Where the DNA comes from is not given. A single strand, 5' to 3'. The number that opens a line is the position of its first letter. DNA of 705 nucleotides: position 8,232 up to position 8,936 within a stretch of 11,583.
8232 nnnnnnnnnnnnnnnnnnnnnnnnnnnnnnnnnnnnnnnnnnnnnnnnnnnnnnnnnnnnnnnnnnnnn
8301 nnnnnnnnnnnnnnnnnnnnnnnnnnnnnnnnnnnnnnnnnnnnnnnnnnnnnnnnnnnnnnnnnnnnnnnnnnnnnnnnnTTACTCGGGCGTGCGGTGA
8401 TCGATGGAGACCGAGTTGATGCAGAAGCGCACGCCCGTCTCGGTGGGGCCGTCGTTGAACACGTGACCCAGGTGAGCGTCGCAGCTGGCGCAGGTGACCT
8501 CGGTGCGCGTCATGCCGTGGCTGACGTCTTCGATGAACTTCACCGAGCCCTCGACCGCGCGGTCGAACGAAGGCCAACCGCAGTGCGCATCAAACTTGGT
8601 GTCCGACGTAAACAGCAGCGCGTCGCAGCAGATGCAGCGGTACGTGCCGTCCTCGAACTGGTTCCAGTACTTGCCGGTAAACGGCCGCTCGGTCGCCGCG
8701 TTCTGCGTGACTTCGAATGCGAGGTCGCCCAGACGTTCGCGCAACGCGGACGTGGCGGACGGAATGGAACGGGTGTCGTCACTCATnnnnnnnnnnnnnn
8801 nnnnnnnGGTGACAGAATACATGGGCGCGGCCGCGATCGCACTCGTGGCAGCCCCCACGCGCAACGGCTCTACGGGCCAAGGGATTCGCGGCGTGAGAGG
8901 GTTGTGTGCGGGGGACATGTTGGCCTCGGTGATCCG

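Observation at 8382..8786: MsrB embedded as first gene of the flotillin operon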

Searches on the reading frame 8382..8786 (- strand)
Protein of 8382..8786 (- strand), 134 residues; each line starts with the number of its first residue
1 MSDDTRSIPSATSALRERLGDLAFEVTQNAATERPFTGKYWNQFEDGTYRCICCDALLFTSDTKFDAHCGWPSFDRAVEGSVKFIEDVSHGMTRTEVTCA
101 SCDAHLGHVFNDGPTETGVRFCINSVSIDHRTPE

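Call 3: search_protein_families(library=pfam, proteins=[window:8382-8786:-], max_evalue=0.01)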
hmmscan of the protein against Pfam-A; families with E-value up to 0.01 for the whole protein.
window:8382-8786:- (134 aa): 3 families
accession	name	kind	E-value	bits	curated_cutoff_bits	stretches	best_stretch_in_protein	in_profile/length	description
PF01641.26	SelR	-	2.4e-48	163.4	24.9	1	21-130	3-114/116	SelR domain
PF24046.1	At4g08330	-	0.0025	18.3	27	0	92-117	74-99/129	At4g08330 beta-tent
PF09814.14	HECT_2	-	0.0033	16.8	22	0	90-131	200-240/369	HECT-like Ubiquitin-conjugating enzyme (E2)-binding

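Call 9: search_protein_families(library=ncbifam, proteins=[window:8382-8786:-], max_evalue=0.01)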
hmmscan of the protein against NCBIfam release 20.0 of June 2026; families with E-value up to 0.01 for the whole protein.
window:8382-8786:- (134 aa): 4 families
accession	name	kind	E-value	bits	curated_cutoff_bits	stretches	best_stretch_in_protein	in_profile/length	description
TIGR00357.1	TIGR00357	equivalog_domain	2.2e-51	173.4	113.05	1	13-128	5-121/134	peptide-methionine (R)-S-oxide reductase MsrB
NF004042.0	PRK05550.1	equivalog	1.6e-43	148.9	330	1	14-131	6-122/293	bifunctional methionine sulfoxide reductase B/A protein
NF004036.0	PRK05508.1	equivalog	1.8e-36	124.6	179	1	25-130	12-116/121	methionine-R-sulfoxide reductase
NF010625.0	PRK14018.1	equivalog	3.3e-34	118.3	522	1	12-128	382-500/521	bifunctional peptide-methionine (S)-S-oxide reductase MsrA/peptide-methionine (R)-S-oxide reductase MsrB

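Call 30: search_protein_families(library=padloc, proteins=[window:8382-8786:-], max_evalue=0.01)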
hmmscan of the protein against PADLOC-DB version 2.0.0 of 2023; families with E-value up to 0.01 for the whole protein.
window:8382-8786:- (134 aa): 0 families

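Call 59: search_solved_structures(query=window:8382-8786:-, max_evalue=1e-10, show_alignments=1)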
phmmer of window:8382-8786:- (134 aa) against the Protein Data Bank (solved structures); distinct sequences matched with E-value up to 1e-10: 21.
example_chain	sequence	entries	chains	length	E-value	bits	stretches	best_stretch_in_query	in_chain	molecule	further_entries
6sym_A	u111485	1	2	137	9.4e-43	148.5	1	9-129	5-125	Peptide methionine sulfoxide reductase MsrB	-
2k8d_A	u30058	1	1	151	7.1e-40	139.2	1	14-128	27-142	Peptide methionine sulfoxide reductase msrB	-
3cez_A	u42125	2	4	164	7e-38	132.8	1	7-130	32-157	Methionine-R-sulfoxide reductase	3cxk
6qa0_A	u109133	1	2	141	1.8e-35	124.9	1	12-129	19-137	Methionine-R-sulfoxide reductase B3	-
6q9v_B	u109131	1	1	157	2.4e-35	124.6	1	12-129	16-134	Methionine-R-sulfoxide reductase B3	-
6q9v_A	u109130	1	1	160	2.5e-35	124.5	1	12-129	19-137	Methionine-R-sulfoxide reductase B3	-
3e0o_A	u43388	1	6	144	2.7e-35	124.4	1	19-128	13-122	Peptide methionine sulfoxide reductase msrB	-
2kzn_A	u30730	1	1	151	3.2e-35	124.2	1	19-128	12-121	Peptide methionine sulfoxide reductase msrB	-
6tr8_A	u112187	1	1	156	2e-31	111.9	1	14-128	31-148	Peptide-methionine (R)-S-oxide reductase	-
2l1u_A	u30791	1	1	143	5e-31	110.6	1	18-130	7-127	Methionine-R-sulfoxide reductase B2, mitochondrial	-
3hcj_A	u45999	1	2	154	6.9e-31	110.1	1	5-128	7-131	Peptide methionine sulfoxide reductase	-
7cto_A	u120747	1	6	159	1.7e-30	108.8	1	16-129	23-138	Peptide methionine sulfoxide reductase MsrB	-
3hci_A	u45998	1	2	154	1.3e-29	106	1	5-128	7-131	Peptide methionine sulfoxide reductase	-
3e0m_A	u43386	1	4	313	2.6e-29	105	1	13-128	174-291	Peptide methionine sulfoxide reductase msrA/msrB 1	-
7e43_B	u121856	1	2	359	1.1e-27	99.8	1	3-128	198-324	Peptide methionine sulfoxide reductase MsrA/MsrB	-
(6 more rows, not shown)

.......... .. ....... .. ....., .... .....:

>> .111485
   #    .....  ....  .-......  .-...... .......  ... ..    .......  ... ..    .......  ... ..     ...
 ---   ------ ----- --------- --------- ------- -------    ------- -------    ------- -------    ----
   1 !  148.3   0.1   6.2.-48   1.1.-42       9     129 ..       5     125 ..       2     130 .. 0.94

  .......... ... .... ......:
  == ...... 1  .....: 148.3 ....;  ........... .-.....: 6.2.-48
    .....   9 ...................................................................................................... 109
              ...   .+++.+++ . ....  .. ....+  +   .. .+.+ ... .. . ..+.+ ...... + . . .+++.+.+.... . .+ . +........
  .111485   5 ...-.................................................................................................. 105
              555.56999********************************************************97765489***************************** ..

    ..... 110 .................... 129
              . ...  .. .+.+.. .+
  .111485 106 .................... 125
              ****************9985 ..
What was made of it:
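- Checked: Its best solved relative is MsrB 6sym at E 9e-43 (call 59).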

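Call 68: list_cluster_members(proteins=[P0001, P0004, P0006, window:8382-8786:-, window:9071-10870:+])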
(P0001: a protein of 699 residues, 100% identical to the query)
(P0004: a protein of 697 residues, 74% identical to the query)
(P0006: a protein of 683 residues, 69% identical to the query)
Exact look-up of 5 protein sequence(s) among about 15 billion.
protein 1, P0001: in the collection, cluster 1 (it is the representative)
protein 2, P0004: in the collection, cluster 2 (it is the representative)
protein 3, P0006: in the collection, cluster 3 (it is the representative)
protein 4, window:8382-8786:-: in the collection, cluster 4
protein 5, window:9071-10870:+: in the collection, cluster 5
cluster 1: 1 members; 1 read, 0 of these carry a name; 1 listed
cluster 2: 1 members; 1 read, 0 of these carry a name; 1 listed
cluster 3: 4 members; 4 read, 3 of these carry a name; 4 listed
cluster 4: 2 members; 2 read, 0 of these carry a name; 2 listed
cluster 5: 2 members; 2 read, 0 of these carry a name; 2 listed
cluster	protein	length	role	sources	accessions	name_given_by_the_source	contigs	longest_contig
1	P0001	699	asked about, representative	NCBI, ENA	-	-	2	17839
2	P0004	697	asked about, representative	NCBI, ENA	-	-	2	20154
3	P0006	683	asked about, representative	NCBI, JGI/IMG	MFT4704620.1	MAG: putative membrane protein YqiK [Bradymonadia bacterium] | uncharacterized membrane protein YqiK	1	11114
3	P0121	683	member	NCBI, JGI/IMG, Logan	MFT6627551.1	MAG: putative membrane protein YqiK [Flavobacteriales bacterium] | uncharacterized membrane protein YqiK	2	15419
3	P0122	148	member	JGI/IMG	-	hypothetical protein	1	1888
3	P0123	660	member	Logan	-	-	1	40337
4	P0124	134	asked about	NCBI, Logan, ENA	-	-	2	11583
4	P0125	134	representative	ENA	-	-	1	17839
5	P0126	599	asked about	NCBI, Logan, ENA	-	-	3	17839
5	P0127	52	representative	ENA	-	-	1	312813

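Call 74: find_homologous_proteins(query=window:8382-8786:-, max_evalue=1e-20)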
Query window:8382-8786:- (134 aa): 7989 proteins with E <= 1e-20 among 8000 candidates; the best 120 are listed.
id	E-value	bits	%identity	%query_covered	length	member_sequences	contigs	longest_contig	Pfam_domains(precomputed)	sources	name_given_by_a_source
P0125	3.0e-87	307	99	100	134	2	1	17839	PF01641.27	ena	-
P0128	7.2e-57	209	67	100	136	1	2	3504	PF01641.27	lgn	-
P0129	1.3e-56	208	68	96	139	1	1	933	PF01641.27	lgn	-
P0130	2.6e-55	204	75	81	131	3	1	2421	PF01641.27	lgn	-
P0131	7.0e-55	202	65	97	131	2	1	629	PF01641.27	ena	-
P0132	1.1e-53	199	70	84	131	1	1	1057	PF01641.27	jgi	jgi:peptide-methionine (R)-S-oxide reductase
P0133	6.7e-53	196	69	86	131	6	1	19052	PF01641.27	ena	-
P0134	2.3e-52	194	65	96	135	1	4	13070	PF01641.27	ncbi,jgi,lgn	jgi:peptide-methionine (R)-S-oxide reductase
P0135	2.8e-52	194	61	98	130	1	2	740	PF01641.27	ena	-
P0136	2.6e-50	188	67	90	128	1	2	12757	PF01641.27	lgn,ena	-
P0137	8.1e-50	186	68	84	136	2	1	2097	PF01641.27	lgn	-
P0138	2.8e-49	184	66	92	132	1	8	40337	PF01641.27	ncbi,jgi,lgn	ncbi:MAG: peptide-methionine (R)-S-oxide reductase [Bradymonadia bacterium]|jgi:peptide-methionine (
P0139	4.5e-49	184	63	93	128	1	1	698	PF01641.27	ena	-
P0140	5.1e-49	183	69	81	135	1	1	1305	PF01641.27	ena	-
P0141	5.7e-49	183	67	87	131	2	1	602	PF01641.27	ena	-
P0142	7.4e-49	183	67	87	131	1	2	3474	PF01641.27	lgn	-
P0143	8.8e-49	183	64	96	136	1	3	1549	PF01641.27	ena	-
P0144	1.1e-48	182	67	87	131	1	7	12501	PF01641.27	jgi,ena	-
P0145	1.2e-48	182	66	84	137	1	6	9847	PF01641.27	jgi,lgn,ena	jgi:peptide-methionine (R)-S-oxide reductase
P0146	1.4e-48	182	69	79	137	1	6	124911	PF01641.27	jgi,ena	jgi:peptide-methionine (R)-S-oxide reductase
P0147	1.4e-48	182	69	79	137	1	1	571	PF01641.27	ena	-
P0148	1.6e-48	182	69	80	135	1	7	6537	PF01641.27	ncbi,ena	-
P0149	1.6e-48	182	62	92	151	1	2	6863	PF24046.2,PF01641.27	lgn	-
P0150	1.7e-48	182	65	86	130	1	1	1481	PF01641.27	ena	-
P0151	1.8e-48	182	64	96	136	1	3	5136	PF01641.27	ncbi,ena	-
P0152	2.0e-48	182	64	96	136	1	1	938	PF01641.27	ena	-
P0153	2.2e-48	181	69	87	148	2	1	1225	PF01641.27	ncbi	-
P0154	2.4e-48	181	64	96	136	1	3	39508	PF01641.27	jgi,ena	-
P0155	2.5e-48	181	69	80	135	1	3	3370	PF01641.27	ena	-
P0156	3.2e-48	181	64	96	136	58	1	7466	PF01641.27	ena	-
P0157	3.2e-48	181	64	96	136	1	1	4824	PF01641.27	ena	-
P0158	3.6e-48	181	64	96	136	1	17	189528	PF01641.27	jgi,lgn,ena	jgi:peptide-methionine (R)-S-oxide reductase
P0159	3.6e-48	181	64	96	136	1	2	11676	PF01641.27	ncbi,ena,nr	ncbi:MAG TPA: peptide-methionine (R)-S-oxide reductase [Acidimicrobiaceae bacterium]|nr:peptide-meth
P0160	3.6e-48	181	64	96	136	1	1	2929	PF01641.27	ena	-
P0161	4.6e-48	180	64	96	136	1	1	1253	PF01641.27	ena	-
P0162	4.8e-48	180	64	96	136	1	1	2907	PF01641.27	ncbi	-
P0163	4.8e-48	180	64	96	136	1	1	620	PF01641.27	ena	-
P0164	4.9e-48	180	64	96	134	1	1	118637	PF01641.27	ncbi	-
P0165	5.0e-48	180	64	96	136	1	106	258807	PF01641.27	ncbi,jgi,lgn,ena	ncbi:MAG: peptide-methionine (R)-S-oxide reductase MsrB [Ilumatobacteraceae bacterium]|jgi:peptide-m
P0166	5.0e-48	180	64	96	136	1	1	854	PF01641.27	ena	-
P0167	5.0e-48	180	64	96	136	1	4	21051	PF01641.27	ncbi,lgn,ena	ncbi:MAG: peptide-methionine (R)-S-oxide reductase MsrB [Ilumatobacteraceae bacterium]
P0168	5.2e-48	180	64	96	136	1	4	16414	PF01641.27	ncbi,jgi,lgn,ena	-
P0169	5.3e-48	180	64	96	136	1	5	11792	PF01641.27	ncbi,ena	-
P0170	5.5e-48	180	64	96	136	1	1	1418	PF01641.27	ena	-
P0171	6.0e-48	180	64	96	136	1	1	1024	PF01641.27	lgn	-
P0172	6.1e-48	180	64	96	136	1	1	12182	PF01641.27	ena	-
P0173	6.2e-48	180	64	96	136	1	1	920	PF01641.27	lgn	-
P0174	6.5e-48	180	63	96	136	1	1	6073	PF01641.27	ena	-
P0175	7.0e-48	180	64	96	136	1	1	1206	PF01641.27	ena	-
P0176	9.1e-48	179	64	96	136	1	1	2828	PF01641.27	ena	-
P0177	9.2e-48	179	64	96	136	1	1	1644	PF01641.27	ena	-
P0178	9.2e-48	179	62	95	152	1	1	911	PF01641.27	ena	-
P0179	1.1e-47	179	66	84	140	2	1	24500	PF01641.27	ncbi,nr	ncbi:MAG TPA: peptide-methionine (R)-S-oxide reductase MsrB [Ramlibacter sp.]|nr:peptide-methionine 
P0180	1.2e-47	179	63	96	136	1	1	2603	PF01641.27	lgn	-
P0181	1.2e-47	179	59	99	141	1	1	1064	PF01641.27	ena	-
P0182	1.3e-47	179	64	96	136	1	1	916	PF01641.27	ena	-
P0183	1.4e-47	179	63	96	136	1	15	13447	PF01641.27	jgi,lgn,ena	-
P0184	1.4e-47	179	63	96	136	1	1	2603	PF01641.27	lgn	-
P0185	1.6e-47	179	63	96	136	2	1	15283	PF01641.27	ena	-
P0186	1.7e-47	179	63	96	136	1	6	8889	PF01641.27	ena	-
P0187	1.7e-47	179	63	96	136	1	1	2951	PF01641.27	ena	-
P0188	1.9e-47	178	63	96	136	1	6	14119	PF01641.27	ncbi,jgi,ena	jgi:peptide-methionine (R)-S-oxide reductase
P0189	1.9e-47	178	63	96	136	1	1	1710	PF01641.27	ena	-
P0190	2.0e-47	178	69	81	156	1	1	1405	PF01641.27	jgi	jgi:peptide-methionine (R)-S-oxide reductase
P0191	2.3e-47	178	63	96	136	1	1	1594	PF01641.27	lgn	-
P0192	2.4e-47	178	63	96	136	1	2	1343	PF01641.27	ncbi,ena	-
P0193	2.4e-47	178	63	96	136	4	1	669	PF01641.27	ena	-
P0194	2.7e-47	178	62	96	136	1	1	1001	PF01641.27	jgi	-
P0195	2.8e-47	178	62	93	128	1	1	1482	PF01641.27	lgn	-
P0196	2.9e-47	178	66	84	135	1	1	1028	PF01641.27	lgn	-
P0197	3.0e-47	178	67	87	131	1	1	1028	PF01641.27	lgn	-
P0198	3.1e-47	178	63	96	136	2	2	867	PF01641.27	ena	-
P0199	3.3e-47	178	66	81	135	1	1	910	PF01641.27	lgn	-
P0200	3.4e-47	178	63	96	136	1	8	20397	PF01641.27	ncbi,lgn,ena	-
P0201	3.5e-47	178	65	92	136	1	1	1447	PF01641.27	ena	-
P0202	3.6e-47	177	62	96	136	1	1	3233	PF01641.27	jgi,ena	-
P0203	3.6e-47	177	66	81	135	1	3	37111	PF01641.27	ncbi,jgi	jgi:peptide-methionine (R)-S-oxide reductase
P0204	3.6e-47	177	62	96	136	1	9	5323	PF01641.27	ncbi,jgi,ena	-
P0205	3.9e-47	177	62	96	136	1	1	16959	PF01641.27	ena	-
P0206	4.3e-47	177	62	96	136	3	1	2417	PF01641.27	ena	-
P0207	4.4e-47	177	62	96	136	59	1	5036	PF01641.27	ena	-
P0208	4.5e-47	177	61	96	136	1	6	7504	PF01641.27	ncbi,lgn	-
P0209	4.6e-47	177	61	96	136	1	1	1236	PF01641.27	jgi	jgi:peptide-methionine (R)-S-oxide reductase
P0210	4.7e-47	177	63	96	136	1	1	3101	PF01641.27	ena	-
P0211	4.7e-47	177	62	96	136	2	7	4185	PF01641.27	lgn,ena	-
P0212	4.8e-47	177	63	96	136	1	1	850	PF01641.27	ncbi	-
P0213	4.9e-47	177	62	96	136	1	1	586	PF01641.27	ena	-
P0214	4.9e-47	177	63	96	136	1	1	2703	PF01641.27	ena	-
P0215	5.0e-47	177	62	84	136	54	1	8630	PF01641.27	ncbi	-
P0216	5.5e-47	177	70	80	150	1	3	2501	PF01641.27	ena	-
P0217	5.6e-47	177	63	96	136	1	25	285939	PF01641.27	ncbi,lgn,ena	-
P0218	5.9e-47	177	63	96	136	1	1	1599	PF01641.27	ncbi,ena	-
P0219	6.0e-47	177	61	96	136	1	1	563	PF01641.27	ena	-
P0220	6.0e-47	177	64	83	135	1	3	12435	PF01641.27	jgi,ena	jgi:peptide-methionine (R)-S-oxide reductase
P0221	6.8e-47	177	63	96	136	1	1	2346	PF01641.27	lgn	-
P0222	6.8e-47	177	67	80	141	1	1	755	PF01641.27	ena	-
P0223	7.3e-47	177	62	90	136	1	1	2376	PF01641.27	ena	-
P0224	7.5e-47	176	65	86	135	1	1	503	PF01641.27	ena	-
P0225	8.2e-47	176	60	96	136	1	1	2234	PF01641.27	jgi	jgi:peptide-methionine (R)-S-oxide reductase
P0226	8.3e-47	176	68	81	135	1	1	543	PF01641.27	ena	-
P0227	9.2e-47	176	62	96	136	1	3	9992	PF01641.27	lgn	-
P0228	9.3e-47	176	62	96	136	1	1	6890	PF01641.27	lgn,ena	-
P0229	9.4e-47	176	62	96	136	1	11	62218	PF01641.27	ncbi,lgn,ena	-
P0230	9.5e-47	176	62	96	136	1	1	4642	PF01641.27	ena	-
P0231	9.7e-47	176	61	96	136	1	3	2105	PF01641.27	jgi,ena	-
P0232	1.0e-46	176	67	80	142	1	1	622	PF01641.27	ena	-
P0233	1.1e-46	176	67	80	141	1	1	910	PF01641.27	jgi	jgi:peptide-methionine (R)-S-oxide reductase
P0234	1.2e-46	176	67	80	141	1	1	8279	PF01641.27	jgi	jgi:peptide-methionine (R)-S-oxide reductase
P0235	1.3e-46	176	65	90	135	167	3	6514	PF01641.27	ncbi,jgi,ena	jgi:peptide-methionine (R)-S-oxide reductase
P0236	1.3e-46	176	62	96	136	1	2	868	PF01641.27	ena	-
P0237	1.3e-46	176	62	96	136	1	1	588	PF01641.27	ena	-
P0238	1.4e-46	176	65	84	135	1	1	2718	PF01641.27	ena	-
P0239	1.4e-46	176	65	84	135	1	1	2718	PF01641.27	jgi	jgi:peptide-methionine (R)-S-oxide reductase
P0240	1.5e-46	175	62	96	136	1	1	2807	PF01641.27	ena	-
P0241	1.8e-46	175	67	81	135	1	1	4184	PF01641.27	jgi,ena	-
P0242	1.8e-46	175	62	96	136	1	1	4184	PF01641.27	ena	-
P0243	1.9e-46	175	66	84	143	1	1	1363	PF01641.27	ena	-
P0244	2.0e-46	175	60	96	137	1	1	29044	PF01641.27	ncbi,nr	ncbi:MAG TPA: peptide-methionine (R)-S-oxide reductase MsrB [Acidimicrobiales bacterium]|nr:peptide-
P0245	2.1e-46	175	62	96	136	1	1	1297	PF01641.27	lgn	-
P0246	2.2e-46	175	58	96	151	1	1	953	PF01641.27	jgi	jgi:peptide-methionine (R)-S-oxide reductase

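Call 75: find_encoding_contigs(protein=P0133, flank=7000, max_places=1)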
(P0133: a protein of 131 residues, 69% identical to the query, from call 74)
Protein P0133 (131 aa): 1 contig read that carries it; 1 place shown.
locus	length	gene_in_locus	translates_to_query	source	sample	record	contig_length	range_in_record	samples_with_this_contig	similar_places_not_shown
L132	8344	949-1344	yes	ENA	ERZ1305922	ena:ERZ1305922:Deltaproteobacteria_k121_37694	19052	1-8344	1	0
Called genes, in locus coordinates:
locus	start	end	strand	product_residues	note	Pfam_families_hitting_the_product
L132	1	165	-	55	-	?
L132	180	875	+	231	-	-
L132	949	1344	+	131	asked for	PF01641:SelR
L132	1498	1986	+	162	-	-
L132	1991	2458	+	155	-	-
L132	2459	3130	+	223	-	PF03364:Polyketide_cyc (faint)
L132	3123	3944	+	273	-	-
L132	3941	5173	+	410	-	PF02624:YcaO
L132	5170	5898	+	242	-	PF00881:Nitroreductase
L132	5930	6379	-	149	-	-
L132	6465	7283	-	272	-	-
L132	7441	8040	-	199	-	PF07638:Sigma70_ECF, PF12645:HTH_16 (faint), PF04542:Sigma70_r2, PF08281:Sigma70_r4_2, PF04545:Sigma70_r4, PF22233:PhyR_sigma-like (weak)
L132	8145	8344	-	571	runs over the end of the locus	PF05157:MshEN, PF00437:T2SSE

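Call 76: find_encoding_contigs(protein=P0134, flank=7000, max_places=1)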
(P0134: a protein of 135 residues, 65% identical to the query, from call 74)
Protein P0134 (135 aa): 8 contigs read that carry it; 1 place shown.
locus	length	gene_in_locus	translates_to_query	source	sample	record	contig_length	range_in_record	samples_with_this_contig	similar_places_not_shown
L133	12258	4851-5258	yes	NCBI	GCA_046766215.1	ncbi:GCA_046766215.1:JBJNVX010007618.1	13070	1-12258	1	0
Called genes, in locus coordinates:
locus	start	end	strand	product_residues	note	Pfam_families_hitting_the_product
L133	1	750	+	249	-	?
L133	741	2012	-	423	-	PF12704:MacB_PCD, PF02687:FtsX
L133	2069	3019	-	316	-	PF06574:FAD_syn, PF01687:Flavokinase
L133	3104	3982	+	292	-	PF08501:Shikimate_dh_N, PF03435:Sacchrp_dh_NADP (faint), PF18317:SDH_C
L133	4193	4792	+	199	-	PF00440:TetR_N, PF17932:TetR_C_24, PF13977:TetR_C_6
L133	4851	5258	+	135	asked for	PF01641:SelR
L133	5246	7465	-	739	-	PF00437:T2SSE, PF00005:ABC_tran (faint), PF00265:TK (faint), PF00448:SRP54 (faint), PF01580:FtsK_SpoIIIE (faint), PF01935:DUF87 (faint), PF13191:AAA_16 (faint), PF00437:T2SSE, +10 more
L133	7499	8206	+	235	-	PF00702:Hydrolase, PF12710:HAD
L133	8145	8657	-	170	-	PF03061:4HBT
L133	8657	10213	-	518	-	PF00158:Sigma54_activat, PF14532:Sigma54_activ_2, PF07728:AAA_5, PF25601:AAA_lid_14, PF02954:HTH_8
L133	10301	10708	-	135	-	PF08818:DUF1801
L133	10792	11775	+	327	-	PF08240:ADH_N, PF00107:ADH_zinc_N, PF13602:ADH_zinc_N_2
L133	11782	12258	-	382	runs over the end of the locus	-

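Call 77: find_encoding_contigs(protein=P0136, flank=7000, max_places=1)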
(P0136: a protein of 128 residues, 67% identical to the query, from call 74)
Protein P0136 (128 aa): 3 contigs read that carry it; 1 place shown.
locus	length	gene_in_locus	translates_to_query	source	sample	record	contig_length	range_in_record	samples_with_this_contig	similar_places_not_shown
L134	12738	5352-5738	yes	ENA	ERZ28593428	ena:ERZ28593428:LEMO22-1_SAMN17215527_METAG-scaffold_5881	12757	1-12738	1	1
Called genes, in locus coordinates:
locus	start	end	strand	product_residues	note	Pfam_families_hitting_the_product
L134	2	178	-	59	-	?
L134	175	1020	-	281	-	-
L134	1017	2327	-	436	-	PF00437:T2SSE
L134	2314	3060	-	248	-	-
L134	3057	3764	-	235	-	PF08666:SAF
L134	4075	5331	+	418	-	PF02720:DUF222, PF01844:HNH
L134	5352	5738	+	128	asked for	PF01641:SelR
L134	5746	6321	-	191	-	-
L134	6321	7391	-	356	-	PF01717:Meth_synt_2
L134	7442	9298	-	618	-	PF20990:DUF2207_C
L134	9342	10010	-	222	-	PF02632:BioY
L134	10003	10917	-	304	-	PF00561:Abhydrolase_1, PF12146:Hydrolase_4, PF12697:Abhydrolase_6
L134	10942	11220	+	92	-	PF01503:PRA-PH (weak), PF03819:MazG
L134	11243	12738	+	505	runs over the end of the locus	?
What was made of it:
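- Tried and rejected: Rejected because housekeeping MsrBs from unrelated phyla are equally similar (call 74), and two of the three closest MsrBs with long contigs lie in unrelated contexts (calls 76 and 77).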
